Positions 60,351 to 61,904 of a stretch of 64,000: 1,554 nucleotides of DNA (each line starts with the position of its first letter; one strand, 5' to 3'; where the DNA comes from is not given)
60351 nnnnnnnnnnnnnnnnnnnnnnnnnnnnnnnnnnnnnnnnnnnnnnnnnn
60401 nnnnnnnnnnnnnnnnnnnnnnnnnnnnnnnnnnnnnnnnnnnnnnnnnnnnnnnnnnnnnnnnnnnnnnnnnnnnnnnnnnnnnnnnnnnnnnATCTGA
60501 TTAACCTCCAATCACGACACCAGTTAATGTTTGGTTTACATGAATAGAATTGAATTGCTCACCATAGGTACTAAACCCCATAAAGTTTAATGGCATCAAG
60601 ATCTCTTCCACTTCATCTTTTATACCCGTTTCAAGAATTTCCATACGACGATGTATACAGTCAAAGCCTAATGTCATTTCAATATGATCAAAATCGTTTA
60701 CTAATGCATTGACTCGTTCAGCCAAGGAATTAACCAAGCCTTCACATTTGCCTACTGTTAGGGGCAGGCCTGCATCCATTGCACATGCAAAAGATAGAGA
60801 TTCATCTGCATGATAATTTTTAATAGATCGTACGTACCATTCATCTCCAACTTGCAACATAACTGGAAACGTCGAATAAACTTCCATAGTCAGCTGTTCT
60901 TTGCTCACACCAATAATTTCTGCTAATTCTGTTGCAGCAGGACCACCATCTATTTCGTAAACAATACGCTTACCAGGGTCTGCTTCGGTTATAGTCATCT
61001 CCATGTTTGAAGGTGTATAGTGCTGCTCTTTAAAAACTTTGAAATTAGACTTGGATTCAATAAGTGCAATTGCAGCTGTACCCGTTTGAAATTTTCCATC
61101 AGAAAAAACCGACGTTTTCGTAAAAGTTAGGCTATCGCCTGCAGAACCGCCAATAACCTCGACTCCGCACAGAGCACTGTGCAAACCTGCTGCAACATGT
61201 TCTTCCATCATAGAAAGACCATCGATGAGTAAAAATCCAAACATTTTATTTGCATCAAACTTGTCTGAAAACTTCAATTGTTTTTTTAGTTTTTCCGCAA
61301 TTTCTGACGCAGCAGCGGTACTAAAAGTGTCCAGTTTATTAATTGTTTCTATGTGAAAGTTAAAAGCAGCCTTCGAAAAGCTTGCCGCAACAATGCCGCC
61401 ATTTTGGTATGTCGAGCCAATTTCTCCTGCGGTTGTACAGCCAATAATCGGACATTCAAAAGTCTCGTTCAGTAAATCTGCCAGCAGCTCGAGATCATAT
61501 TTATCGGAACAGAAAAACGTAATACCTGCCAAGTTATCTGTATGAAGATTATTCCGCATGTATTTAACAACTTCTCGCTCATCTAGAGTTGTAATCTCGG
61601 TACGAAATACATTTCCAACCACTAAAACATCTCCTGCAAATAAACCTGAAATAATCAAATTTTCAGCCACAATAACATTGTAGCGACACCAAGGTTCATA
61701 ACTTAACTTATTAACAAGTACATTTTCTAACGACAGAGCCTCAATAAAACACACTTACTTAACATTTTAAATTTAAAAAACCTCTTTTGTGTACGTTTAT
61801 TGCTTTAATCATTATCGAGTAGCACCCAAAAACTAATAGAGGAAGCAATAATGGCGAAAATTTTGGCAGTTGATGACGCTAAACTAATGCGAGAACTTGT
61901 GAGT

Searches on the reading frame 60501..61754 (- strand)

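Call 45: search_protein_families(library=ncbifam, proteins=[window:60501-61754:-], max_evalue=0.0001)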
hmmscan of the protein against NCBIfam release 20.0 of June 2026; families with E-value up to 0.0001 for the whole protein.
window:60501-61754:- (417 aa): 1 family
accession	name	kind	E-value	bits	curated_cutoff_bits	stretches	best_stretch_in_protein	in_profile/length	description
NF041558.1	NosP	equivalog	1.8e-110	369.5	450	1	57-416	6-368/368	nitric oxide-sensing protein NosP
